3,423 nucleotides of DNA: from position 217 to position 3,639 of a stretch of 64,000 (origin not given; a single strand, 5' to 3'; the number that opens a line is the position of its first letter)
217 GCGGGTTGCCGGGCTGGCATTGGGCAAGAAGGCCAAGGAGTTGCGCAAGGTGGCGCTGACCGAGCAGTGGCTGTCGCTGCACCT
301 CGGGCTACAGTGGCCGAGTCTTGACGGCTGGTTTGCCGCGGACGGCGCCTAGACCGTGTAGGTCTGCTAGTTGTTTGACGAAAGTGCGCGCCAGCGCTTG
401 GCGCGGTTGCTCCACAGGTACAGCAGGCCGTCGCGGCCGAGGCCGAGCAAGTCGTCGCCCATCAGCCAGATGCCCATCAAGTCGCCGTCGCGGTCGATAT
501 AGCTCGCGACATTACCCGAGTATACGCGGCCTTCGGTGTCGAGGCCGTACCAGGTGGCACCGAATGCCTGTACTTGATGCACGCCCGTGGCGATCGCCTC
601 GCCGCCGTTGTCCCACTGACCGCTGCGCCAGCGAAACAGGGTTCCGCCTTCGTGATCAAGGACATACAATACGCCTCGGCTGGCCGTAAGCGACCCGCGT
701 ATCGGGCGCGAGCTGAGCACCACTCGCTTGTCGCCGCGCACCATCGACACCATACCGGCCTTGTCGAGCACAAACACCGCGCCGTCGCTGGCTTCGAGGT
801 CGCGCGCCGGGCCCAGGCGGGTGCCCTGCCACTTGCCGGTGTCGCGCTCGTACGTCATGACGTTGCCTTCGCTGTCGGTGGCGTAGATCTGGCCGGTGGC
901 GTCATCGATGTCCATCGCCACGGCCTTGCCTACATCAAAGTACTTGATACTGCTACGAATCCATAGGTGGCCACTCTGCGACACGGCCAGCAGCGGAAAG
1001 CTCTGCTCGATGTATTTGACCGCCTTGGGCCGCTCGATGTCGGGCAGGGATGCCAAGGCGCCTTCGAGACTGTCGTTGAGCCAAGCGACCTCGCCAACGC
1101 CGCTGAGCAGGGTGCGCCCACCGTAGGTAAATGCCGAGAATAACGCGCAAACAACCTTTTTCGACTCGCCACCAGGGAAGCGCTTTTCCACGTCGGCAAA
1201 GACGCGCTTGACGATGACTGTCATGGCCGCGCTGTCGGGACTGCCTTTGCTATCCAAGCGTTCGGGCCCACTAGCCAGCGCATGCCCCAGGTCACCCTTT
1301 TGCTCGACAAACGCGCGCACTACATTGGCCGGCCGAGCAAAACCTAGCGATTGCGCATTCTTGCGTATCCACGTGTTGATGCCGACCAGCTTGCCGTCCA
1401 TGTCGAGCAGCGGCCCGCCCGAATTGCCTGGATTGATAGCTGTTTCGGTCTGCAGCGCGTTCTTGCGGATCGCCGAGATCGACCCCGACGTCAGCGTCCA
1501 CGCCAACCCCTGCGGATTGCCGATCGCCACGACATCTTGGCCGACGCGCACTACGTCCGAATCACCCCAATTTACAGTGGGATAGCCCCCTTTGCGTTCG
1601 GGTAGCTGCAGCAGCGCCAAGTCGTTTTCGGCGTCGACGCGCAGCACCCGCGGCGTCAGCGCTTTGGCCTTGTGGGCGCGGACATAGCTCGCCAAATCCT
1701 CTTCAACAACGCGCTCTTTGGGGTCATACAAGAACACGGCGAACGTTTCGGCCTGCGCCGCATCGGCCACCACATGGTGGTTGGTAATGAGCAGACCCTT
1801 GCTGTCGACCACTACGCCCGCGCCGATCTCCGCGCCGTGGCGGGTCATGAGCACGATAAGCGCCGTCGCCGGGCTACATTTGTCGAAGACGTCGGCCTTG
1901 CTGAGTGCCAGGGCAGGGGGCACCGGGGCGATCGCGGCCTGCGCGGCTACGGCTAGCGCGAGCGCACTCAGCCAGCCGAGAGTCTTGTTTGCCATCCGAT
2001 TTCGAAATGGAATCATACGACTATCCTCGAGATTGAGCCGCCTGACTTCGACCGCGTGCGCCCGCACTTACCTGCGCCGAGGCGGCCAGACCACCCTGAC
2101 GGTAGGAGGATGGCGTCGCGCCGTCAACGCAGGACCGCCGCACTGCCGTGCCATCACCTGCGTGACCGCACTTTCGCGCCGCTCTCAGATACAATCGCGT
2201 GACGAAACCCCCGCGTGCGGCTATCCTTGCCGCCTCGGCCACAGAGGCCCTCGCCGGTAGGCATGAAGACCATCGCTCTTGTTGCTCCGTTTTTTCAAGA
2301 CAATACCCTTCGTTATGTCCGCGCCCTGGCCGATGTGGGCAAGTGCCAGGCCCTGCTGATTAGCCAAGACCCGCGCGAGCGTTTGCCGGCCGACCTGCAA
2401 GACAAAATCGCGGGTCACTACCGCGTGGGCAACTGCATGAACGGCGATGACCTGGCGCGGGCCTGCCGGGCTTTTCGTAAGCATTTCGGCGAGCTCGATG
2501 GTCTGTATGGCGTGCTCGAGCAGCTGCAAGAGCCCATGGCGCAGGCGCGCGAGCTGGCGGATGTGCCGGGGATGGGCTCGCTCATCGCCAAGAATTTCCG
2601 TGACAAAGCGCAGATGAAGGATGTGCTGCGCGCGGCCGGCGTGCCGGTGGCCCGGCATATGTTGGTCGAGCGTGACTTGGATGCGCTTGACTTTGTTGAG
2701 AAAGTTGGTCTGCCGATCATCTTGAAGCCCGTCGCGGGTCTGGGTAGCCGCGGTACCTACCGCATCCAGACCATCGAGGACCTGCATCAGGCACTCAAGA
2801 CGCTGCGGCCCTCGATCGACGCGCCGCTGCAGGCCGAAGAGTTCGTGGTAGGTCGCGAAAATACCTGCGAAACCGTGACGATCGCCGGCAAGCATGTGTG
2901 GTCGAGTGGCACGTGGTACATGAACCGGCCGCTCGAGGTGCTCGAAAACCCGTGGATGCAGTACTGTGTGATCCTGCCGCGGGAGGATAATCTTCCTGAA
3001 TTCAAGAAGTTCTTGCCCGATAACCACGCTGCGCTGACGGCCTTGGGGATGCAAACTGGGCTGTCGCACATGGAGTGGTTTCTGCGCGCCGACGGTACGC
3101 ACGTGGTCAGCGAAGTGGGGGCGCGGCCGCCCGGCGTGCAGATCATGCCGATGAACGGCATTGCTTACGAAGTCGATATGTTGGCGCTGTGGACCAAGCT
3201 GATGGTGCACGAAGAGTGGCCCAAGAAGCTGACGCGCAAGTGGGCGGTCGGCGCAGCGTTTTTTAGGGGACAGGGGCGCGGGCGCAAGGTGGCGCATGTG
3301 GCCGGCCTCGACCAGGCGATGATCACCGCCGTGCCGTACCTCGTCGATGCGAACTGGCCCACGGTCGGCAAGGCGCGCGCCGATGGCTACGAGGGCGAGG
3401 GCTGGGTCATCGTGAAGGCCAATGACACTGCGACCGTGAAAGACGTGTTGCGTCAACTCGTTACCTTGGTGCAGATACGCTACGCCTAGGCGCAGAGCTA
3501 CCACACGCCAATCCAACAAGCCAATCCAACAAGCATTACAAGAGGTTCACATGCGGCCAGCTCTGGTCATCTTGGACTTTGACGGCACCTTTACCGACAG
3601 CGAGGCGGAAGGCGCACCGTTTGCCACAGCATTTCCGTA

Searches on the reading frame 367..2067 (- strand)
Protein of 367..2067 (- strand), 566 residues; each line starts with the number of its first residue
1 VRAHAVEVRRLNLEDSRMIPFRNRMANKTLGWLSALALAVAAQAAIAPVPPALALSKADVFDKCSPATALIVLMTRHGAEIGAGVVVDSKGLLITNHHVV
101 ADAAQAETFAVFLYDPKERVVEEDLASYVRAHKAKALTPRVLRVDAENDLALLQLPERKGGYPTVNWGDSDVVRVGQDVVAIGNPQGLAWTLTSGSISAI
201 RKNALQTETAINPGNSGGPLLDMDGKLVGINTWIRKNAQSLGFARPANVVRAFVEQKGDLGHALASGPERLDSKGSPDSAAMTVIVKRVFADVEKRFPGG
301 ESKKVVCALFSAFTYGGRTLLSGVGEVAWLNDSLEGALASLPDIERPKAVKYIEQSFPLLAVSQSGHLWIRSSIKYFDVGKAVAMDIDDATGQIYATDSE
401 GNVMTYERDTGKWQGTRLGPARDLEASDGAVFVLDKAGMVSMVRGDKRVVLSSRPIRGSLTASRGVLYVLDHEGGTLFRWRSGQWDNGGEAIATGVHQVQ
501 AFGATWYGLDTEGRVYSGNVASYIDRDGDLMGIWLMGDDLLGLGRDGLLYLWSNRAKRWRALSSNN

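Call 67: search_protein_families(library=pfam, proteins=[window:367-2067:-], max_evalue=0.00001)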
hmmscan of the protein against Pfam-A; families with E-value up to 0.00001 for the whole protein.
window:367-2067:- (566 aa): 2 families
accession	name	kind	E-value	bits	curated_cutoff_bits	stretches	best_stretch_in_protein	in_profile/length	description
PF13365.12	Trypsin_2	-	1e-31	111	27.6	1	82-230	1-144/144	Trypsin-like peptidase domain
PF00089.32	Trypsin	-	2.6e-16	60.5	20.6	1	75-251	19-217/220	Trypsin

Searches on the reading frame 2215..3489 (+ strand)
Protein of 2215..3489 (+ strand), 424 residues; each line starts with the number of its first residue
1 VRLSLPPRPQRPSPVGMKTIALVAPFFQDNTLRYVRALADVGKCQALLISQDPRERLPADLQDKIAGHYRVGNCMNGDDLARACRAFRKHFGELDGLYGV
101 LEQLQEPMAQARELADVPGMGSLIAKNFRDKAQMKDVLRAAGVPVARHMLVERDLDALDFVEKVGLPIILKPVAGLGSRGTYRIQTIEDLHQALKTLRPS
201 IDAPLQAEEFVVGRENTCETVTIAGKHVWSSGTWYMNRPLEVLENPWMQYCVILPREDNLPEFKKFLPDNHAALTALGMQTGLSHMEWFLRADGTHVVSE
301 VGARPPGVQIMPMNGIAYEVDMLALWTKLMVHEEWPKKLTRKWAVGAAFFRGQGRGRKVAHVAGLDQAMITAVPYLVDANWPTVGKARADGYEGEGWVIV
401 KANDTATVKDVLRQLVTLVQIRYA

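Call 67: search_protein_families(library=pfam, proteins=[window:2215-3489:+], max_evalue=0.00001)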
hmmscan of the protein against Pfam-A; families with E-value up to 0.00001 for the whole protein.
window:2215-3489:+ (424 aa): 3 families
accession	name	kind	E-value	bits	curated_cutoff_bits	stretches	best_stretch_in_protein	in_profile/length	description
PF02222.28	ATP-grasp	-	1.9e-08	34.6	27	0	138-212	3-77/179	ATP-grasp domain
PF13535.11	ATP-grasp_4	-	5.7e-07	29.7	27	0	165-203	2-40/160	ATP-grasp domain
PF02786.22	CPSase_L_D2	-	3.9e-06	27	19.8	1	130-196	1-69/211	Carbamoyl-phosphate synthase L chain, ATP binding domain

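Call 69: search_protein_families(library=ncbifam, proteins=[window:2215-3489:+], max_evalue=0.001)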
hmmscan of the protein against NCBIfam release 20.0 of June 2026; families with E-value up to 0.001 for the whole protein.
window:2215-3489:+ (424 aa): 38 families (the best 25 are shown)
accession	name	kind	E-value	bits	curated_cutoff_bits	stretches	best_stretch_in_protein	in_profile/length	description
NF002563.0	PRK02186.1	subfamily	2.6e-17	62.4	625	1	117-363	94-334/890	argininosuccinate lyase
NF005543.0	PRK07206.1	subfamily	1.6e-16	60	302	1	126-324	104-307/416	hypothetical protein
NF010623.0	PRK14016.1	subfamily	1.2e-10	40.2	877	1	121-214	204-298/871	cyanophycin synthetase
NF004679.0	PRK06019.1-5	equivalog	2.3e-10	39.8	326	1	126-211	95-180/376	5-(carboxyamino)imidazole ribonucleotide synthase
NF002378.0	PRK01372.1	subfamily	3.5e-10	39.1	243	1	88-220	67-188/305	D-alanine--D-alanine ligase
TIGR01161.1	purK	equivalog_domain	5.7e-09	35.7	318.4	1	126-211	94-178/362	5-(carboxyamino)imidazole ribonucleotide synthase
TIGR02068.2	cya_phycin_syn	equivalog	8.4e-09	34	850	1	128-215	211-298/862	cyanophycin synthetase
NF053745.1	AAntcapLigBacD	equivalog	4.2e-08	32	850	1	105-204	111-213/471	alanine--anticapsin ligase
NF004680.0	PRK06019.1-6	equivalog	5.1e-08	32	327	1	128-212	114-198/405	5-(carboxyamino)imidazole ribonucleotide synthase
NF002525.0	PRK01966.1-1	equivalog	3.2e-07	29.6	457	1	114-304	122-319/364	D-alanine--D-alanine ligase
TIGR01205.1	D_ala_D_alaTIGR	subfamily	3.3e-07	29.6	245.65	1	125-220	101-200/318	D-alanine--D-alanine ligase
NF004675.0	PRK06019.1-1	equivalog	6.2e-07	28.5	375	1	110-198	88-176/375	5-(carboxyamino)imidazole ribonucleotide synthase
NF002528.0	PRK01966.1-4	subfamily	6.3e-07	28.5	262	1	115-222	124-240/366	D-alanine--D-alanine ligase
NF002527.0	PRK01966.1-3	equivalog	1.3e-06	27.8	310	1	125-230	113-220/332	D-alanine--D-alanine ligase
NF009554.0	PRK12999.1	equivalog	3.5e-06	25.1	965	1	126-196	115-187/1147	pyruvate carboxylase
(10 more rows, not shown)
